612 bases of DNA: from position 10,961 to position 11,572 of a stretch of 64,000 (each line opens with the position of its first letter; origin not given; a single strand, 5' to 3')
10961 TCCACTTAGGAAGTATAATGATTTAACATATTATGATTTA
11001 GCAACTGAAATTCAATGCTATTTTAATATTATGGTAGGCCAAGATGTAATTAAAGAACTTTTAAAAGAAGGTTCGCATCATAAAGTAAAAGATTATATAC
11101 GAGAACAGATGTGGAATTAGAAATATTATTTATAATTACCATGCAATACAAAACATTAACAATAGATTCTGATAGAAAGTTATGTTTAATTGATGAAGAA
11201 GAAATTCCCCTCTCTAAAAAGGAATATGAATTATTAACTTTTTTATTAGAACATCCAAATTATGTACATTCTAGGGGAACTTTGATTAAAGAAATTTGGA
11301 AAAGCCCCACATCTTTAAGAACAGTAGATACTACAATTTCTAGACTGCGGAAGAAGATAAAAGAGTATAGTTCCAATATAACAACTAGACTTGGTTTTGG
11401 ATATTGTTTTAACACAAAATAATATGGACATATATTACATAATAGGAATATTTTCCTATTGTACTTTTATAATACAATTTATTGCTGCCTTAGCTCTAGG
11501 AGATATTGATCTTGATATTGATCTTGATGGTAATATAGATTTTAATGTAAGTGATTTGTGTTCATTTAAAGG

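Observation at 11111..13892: Phage-encoded NfeD-flotillin membrane module with its own OmpR-type winged-helix regulator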

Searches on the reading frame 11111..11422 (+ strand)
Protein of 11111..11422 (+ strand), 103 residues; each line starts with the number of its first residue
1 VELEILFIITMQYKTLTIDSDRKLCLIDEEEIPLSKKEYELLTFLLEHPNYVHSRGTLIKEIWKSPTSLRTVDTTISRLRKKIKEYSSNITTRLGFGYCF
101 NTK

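Call 3: search_protein_families(library=pfam, proteins=[window:11111-11422:+], max_evalue=0.1)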
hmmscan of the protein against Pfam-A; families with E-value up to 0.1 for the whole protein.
window:11111-11422:+ (103 aa): 1 family
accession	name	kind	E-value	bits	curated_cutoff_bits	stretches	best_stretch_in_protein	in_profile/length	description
PF00486.34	Trans_reg_C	-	9.1e-20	71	26.2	1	30-100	2-77/77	Transcriptional regulatory protein, C terminal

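Call 4: search_protein_families(library=phrogs, proteins=[window:11111-11422:+], max_evalue=0.01)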
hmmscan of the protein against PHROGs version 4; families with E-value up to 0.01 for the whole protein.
window:11111-11422:+ (103 aa): 1 family
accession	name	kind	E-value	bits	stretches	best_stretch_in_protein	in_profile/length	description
phrog_731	-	unknown function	3.7e-19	69.9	1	10-102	129-226/227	-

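Call 6: search_protein_families(library=ncbifam, proteins=[window:11111-11422:+], max_evalue=1)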
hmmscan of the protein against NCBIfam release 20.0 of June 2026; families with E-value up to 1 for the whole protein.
window:11111-11422:+ (103 aa): 40 families (the best 25 are shown)
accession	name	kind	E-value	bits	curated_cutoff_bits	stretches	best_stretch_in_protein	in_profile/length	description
NF053854.1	RespRegPhoBBctds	equivalog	4.7e-29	101.4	270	1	10-101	132-225/225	two-component system response regulator PhoB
TIGR02154.1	PhoB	equivalog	2.2e-16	59.9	296.2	1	11-100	132-225/226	phosphate regulon transcriptional regulator PhoB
NF045944.1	ResRegRpaBCyano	equivalog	1.6e-14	53.8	330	1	10-101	130-228/229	response regulator transcription factor RpaB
NF040534.1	resp_reg_YycF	equivalog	3.6e-13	49.3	340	1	11-100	133-227/231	response regulator YycF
NF008296.0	PRK11083.1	equivalog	1.2e-12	47.8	273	1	13-101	133-226/228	two-component system response regulator CreB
NF041209.1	resp_regPieR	equivalog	3.6e-11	43.1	450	1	18-101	141-228/231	two component system response regulator PieR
NF041734.1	resp_reg_RppA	equivalog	8.7e-11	41.6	250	1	12-101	130-228/229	two-component system response regulator RppA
NF008034.0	PRK10766.1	equivalog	9.4e-11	41.6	275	1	11-102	137-228/231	two-component system response regulator TorR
NF007546.0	PRK10161.1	equivalog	3e-10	40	471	1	8-102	131-227/229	phosphate response regulator transcription factor PhoB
NF033120.0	vanR_FM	exception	3.1e-10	40.1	460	1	10-101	134-230/231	vancomycin resistance response regulator transcription factor, VanR-F/VanR-M family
NF040689.1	MtrAB_MtrA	equivalog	4.7e-10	39.2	300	1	11-98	124-216/219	MtrAB system response regulator MtrA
TIGR01387.1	cztR_silR_copR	subfamily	1.4e-09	37.9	279.2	1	12-99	126-217/218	heavy metal response regulator transcription factor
NF041733.1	resp_reg_CseB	equivalog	1.5e-09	37.6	350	1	12-100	138-226/228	two-component system response regulator CseB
NF033117.2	vanR_ACDEGLN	exception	5.2e-09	36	350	1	11-98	131-223/226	VanR-ABDEGLN family response regulator transcription factor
NF007977.0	PRK10701.1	equivalog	8.2e-09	35.3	330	1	10-89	138-219/241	two-component system response regulator RstA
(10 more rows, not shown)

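Call 37: find_homologous_proteins(query=window:11141-11422:+, max_evalue=0.00001)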
Query window:11141-11422:+ (93 aa): 75 proteins with E <= 0.00001 among 75 candidates.
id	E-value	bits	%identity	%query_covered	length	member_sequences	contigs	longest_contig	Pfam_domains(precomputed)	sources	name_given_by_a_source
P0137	6.5e-55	200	100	100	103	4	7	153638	PF00486.35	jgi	jgi:DNA-binding response OmpR family regulator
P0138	1.7e-46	173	88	98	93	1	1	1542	PF00486.35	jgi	jgi:DNA-binding response OmpR family regulator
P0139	1.5e-34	135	68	100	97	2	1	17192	PF00486.35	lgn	-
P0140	3.3e-34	134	66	99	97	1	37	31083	PF00486.35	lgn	-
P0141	8.6e-34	133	66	99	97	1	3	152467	PF00486.35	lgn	-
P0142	1.4e-33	132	68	99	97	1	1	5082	PF00486.35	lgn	-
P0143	2.0e-33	132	66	99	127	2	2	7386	PF00486.35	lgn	-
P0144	2.2e-33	132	67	98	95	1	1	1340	PF00486.35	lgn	-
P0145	2.3e-33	131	65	99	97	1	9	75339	PF00486.35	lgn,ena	-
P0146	2.3e-33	131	65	99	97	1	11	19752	PF00486.35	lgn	-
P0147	2.4e-33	131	65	99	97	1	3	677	PF00486.35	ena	-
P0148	3.0e-33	131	65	99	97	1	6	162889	PF00486.35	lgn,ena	-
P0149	3.2e-33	131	65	99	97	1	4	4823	PF00486.35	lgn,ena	-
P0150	3.2e-33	131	66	99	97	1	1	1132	PF00486.35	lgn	-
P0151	4.2e-33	131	65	99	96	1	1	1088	PF00486.35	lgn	-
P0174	2.9e-32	128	64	97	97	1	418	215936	PF00486.35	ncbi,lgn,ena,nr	nr:response regulator transcription factor [Bacteroides intestinalis]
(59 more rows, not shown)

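Call 38: find_related_loci(query=window:11141-11422:+, collection=viral_contigs, flank=5000)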
Query window:11141-11422:+ (93 aa) in viral_contigs; peptide patterns used: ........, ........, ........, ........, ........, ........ (x = any residue, [..] = any of these).
44 stretches matched a pattern; 3 encode a relative of the query (tblastn E <= 1e-3); 3 distinct loci.
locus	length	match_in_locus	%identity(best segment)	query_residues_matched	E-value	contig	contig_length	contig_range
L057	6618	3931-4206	49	1-90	1e-27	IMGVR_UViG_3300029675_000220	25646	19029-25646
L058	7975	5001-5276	49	1-90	1e-27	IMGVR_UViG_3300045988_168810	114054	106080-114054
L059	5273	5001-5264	50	5-90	9e-26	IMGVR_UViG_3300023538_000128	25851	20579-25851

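Call 49: search_protein_families(library=padloc, proteins=[window:11141-11422:+], max_evalue=0.01)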
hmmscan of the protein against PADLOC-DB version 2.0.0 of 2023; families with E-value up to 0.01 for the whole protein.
window:11141-11422:+ (93 aa): 0 families

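Call 56: find_related_loci(query=A2, collection=viral_contigs, flank=3000)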
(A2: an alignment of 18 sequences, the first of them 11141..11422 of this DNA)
Query A2 (93 aa) in viral_contigs; peptide patterns used: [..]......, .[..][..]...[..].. (x = any residue, [..] = any of these).
174 stretches matched a pattern; 7 encode a relative of the query (tblastn E <= 1e-3); 7 distinct loci.
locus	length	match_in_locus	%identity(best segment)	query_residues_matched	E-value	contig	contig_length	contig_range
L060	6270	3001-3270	63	3-92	3e-38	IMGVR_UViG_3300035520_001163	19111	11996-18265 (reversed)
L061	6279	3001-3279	49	1-93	6e-30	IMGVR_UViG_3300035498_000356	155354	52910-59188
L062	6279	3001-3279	49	1-93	6e-30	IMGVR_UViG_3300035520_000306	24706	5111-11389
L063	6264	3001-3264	51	1-88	2e-27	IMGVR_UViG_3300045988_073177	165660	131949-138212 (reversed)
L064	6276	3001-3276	47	1-92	2e-27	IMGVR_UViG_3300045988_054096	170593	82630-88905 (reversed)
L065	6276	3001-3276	49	1-92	7e-30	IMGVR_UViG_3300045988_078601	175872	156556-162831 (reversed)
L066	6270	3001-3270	46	3-90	6e-20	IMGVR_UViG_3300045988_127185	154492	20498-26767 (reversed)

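Call 57: find_encoding_contigs(protein=P0174, flank=10000, max_places=3)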
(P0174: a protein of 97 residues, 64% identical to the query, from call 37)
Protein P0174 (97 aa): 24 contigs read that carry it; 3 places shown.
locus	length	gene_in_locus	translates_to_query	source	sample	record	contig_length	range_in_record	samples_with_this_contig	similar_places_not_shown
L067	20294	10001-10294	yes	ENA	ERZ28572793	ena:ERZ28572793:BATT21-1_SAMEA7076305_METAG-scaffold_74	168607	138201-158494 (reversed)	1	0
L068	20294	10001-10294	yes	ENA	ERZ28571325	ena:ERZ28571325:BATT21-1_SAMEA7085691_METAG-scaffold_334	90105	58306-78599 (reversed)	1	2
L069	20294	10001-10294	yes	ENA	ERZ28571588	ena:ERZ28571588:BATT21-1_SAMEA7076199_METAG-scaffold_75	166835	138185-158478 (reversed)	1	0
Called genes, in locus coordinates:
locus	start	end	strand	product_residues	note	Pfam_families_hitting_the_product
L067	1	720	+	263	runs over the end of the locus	PF25283:DUF7873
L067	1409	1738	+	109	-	-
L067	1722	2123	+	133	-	-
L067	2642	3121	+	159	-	-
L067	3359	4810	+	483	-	PF00004:AAA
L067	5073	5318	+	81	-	-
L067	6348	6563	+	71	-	-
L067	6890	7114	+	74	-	-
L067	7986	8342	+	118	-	-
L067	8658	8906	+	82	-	-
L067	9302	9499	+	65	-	-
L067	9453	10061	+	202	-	PF01467:CTP_transf_like, PF08218:Citrate_ly_lig (weak)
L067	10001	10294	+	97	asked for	PF00486:Trans_reg_C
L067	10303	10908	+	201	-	-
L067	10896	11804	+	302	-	PF23822:DUF7192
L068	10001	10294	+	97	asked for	PF00486:Trans_reg_C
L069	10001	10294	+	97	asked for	PF00486:Trans_reg_C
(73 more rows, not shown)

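Call 74: search_solved_structures(query=A2, max_evalue=0.00001, show_alignments=2)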
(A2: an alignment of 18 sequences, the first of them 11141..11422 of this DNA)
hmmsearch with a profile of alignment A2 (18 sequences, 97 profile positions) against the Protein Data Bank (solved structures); distinct sequences matched with E-value up to 0.00001: 64 (the best 60 are shown).
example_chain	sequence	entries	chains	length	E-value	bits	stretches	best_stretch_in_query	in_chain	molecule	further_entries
1p2f_A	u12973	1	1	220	8.2e-17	64.3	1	6-94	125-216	Response Regulator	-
2hwv_A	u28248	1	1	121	1.1e-16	63.9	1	4-95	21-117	DNA-binding response regulator VicR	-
3t72_A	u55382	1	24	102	2.4e-16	62.8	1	2-95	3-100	Phosphate regulon transcriptional regulatory protein phoB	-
1qqi_A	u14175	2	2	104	2.5e-16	62.7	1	2-95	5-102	PHOSPHATE REGULON TRANSCRIPTIONAL REGULATORY PROTEIN PHOB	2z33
1gxp_A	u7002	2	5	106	2.7e-16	62.6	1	2-95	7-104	PHOSPHATE REGULON TRANSCRIPTIONAL REGULATORY PROTEIN | PHOSPHATE REGULON TRANSCRIPTIONAL REGULATORY PROTEIN PHOB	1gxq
2d1v_A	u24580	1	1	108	5.7e-16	61.6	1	5-95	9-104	Transcriptional regulatory protein yycF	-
6iju_A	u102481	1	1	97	6.2e-16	61.5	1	4-93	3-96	DNA-binding response regulator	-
6kyx_A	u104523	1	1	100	6.3e-16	61.5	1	4-93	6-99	DNA-binding response regulator ArlR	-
3rjp_A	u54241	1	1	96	6.8e-16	61.4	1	6-94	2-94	CovR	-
6is4_A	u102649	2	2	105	6.9e-16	61.4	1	4-93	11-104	Response regulator ArlR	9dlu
2zxj_A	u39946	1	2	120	1.5e-15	60.2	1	3-95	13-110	Transcriptional regulatory protein walR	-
8hml_A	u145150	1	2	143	8.4e-15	57.9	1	4-94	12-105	DNA-binding response OmpR family regulator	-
5za3_A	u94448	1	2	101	1.7e-14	56.9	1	14-95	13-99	DNA-binding response regulator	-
6cqg_A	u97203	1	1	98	3.4e-14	55.9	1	8-94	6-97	DNA-binding response regulator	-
8hig_A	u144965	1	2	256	3.7e-14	55.8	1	5-93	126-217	DNA-binding response OmpR family regulator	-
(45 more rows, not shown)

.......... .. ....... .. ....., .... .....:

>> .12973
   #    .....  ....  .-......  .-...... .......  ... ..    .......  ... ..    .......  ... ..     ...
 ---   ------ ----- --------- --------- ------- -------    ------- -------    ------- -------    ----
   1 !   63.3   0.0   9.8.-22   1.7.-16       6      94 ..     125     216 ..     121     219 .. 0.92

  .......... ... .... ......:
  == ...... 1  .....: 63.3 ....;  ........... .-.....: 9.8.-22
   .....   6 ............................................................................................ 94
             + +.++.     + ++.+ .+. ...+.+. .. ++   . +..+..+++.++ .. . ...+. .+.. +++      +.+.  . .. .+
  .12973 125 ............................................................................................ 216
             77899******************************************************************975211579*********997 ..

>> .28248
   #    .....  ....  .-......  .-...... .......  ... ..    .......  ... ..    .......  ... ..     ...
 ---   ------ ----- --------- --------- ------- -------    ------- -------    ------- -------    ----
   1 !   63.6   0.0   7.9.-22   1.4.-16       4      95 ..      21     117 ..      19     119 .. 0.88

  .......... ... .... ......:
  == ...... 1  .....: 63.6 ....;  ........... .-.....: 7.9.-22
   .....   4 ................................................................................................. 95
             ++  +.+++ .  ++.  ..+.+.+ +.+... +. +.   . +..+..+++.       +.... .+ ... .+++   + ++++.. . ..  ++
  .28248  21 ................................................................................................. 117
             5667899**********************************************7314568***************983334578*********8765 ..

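Call 93: search_dna_similar(query=window:11141-11422:+, collection=plasmids, mode=protein, max_rows=15)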
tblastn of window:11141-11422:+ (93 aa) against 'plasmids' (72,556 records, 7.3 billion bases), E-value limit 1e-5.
Records with a match: 546; places in all: 597; records where one place covers at least 80% of the query: 481.
Best place of each record, by identity: <60% 546.
By first word of the organism name: Rhizobium 144; Bacillus 62; Streptomyces 42; Prescottella 26; Sinorhizobium 25; Azospirillum 19; Clostridium 16; Deinococcus 15; Priestia 12; Lactococcus 12; and 87 more.
By predicted mobility (MOB-suite, as given by PLSDB): non-mobilizable 366; conjugative 98; mobilizable 82.
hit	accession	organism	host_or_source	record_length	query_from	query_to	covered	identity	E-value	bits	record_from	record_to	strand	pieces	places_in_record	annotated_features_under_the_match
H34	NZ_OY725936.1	Bacteroides finegoldii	-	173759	1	92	99%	46.8%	4e-20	90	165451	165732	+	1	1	response regulator transcription factor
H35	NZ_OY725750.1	Parabacteroides distasonis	-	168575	5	90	92%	50.0%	3e-20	90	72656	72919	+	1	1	response regulator transcription factor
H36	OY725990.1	Phocaeicola massiliensis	-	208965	3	90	95%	44.4%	8e-18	83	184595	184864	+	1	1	record has no annotation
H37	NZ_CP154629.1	Acetoanaerobium noterae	cell culture,Sludge of a digestion ...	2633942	11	93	89%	45.5%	9e-12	66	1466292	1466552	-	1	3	none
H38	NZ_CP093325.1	Bacillus sp. N5-665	whole organism,peat soil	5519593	3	90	95%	42.6%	2e-11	65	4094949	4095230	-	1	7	none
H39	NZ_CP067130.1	Paracoccus seriniphilus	cell culture,washing water of Bugula ...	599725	1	92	99%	40.4%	2e-9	59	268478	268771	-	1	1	response regulator transcription factor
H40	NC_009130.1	Staphylococcus sp. 693-2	poultry litter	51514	1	90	97%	41.1%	7e-11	64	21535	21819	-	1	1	response regulator transcription factor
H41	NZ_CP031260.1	Klebsiella quasipneumoniae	Homo sapiens,bronchoalveolar lavage ...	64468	1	90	97%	41.1%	7e-11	64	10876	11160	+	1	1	none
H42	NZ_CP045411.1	Roseovarius sp. THAF8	pure culture,Surface of a polyethylene ...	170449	1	92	99%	39.4%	4e-7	53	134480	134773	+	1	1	response regulator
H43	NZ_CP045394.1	Roseovarius sp. THAF27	pure culture,Surface of a polyethylene ...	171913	1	92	99%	39.4%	4e-7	53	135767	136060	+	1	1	response regulator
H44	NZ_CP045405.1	Roseovarius sp. THAF9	pure culture,Surface of a polyethylene ...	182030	1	92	99%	39.4%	4e-7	53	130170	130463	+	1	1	response regulator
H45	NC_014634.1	Ilyobacter polytropus DSM 2926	marine mud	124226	1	91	98%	39.8%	1e-10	63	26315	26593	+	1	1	response regulator transcription factor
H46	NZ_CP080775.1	Aliiroseovarius crassostreae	-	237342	1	90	97%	40.2%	3e-6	50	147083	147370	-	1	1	response regulator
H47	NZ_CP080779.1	Aliiroseovarius crassostreae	-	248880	1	90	97%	40.2%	3e-6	50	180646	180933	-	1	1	response regulator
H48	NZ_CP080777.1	Aliiroseovarius crassostreae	-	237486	1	90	97%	40.2%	3e-6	50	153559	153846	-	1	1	response regulator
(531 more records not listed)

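Call 94: get_annotated_region(hit=H34, flank=5000)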
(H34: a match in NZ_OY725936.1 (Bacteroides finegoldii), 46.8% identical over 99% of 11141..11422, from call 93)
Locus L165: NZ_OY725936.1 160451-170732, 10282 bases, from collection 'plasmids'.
description: Bacteroides finegoldii strain Bacteroides finegoldii TSDC17.2-1.1 plasmid 34, complete sequence
organism: Bacteroides finegoldii (NCBI taxid 338188)
taxonomy: Bacteria; Bacteroidota; Bacteroidia; Bacteroidales; Bacteroidaceae; Bacteroides; Bacteroides finegoldii
host: -; source: -; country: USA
typing (MOB-suite, as given by PLSDB): non-mobilizable
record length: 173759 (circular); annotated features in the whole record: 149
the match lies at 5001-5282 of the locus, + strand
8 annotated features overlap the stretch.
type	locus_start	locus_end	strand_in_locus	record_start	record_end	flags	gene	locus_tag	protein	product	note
CDS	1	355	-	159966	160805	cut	-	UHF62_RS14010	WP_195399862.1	histidinol-phosphatase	-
CDS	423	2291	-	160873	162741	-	-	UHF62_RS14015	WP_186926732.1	ABC-F family ATP-binding cassette domain-containing protein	-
CDS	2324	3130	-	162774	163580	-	-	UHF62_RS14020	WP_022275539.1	DUF3805 domain-containing protein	-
CDS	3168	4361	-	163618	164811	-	-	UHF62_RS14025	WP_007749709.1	hypothetical protein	-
CDS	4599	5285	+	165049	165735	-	-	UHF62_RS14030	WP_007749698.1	response regulator transcription factor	GO:0000160 - phosphorelay signal transduction system [Evidence IEA]; GO:0006355 - regulation of DNA-templated ...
CDS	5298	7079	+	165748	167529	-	-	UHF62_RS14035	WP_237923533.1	ATP-binding protein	-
CDS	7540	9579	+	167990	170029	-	-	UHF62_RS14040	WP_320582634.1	TonB-dependent receptor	-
CDS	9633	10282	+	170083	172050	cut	-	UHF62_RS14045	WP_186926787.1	DUF5074 domain-containing protein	-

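Call 95: search_protein_families(library=ncbifam, proteins=[L165:4599-5285:+], max_evalue=0.00001)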
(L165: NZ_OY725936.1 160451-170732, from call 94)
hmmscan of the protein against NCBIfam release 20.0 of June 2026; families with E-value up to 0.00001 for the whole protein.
L165:4599-5285:+ (228 aa): 90 families (the best 25 are shown)
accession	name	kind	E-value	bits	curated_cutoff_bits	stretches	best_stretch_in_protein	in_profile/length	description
NF053854.1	RespRegPhoBBctds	equivalog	3.2e-113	376.6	270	1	6-227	1-225/225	two-component system response regulator PhoB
TIGR02154.1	PhoB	equivalog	3.9e-64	216.1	296.2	1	4-226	3-225/226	phosphate regulon transcriptional regulator PhoB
NF040534.1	resp_reg_YycF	equivalog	2.9e-54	183.8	340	1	5-226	2-227/231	response regulator YycF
NF045944.1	ResRegRpaBCyano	equivalog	1.1e-53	181.9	330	1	7-227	1-228/229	response regulator transcription factor RpaB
NF008296.0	PRK11083.1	equivalog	9.7e-52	175.6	273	1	1-227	1-226/228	two-component system response regulator CreB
NF033117.2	vanR_ACDEGLN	exception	2.8e-50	171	350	1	6-225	1-224/226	VanR-ABDEGLN family response regulator transcription factor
NF040689.1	MtrAB_MtrA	equivalog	2e-47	161.3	300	1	6-210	1-199/219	MtrAB system response regulator MtrA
NF007546.0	PRK10161.1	equivalog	3.7e-47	160.8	471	1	4-226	3-225/229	phosphate response regulator transcription factor PhoB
NF033120.0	vanR_FM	exception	6e-47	160.2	460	1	1-227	1-230/231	vancomycin resistance response regulator transcription factor, VanR-F/VanR-M family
NF051850.1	RespRegRprY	equivalog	5.8e-46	156.8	370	1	2-209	3-208/234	response regulator transcription factor RprY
TIGR01387.1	cztR_silR_copR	subfamily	5.3e-45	153.7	279.2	1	6-225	1-217/218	heavy metal response regulator transcription factor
NF007005.1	PRK09468.1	equivalog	3.6e-44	150.9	331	1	3-226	3-231/237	osmolarity response regulator transcription factor OmpR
NF008199.0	PRK10955.1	equivalog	4.8e-44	151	341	1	5-209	3-208/232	envelope stress response regulator transcription factor CpxR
NF041734.1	resp_reg_RppA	equivalog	3.4e-43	147.6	250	1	5-227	2-228/229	two-component system response regulator RppA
NF007982.1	PRK10710.1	equivalog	1.9e-42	145.4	380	1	3-227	7-228/235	envelope stress response regulator BaeR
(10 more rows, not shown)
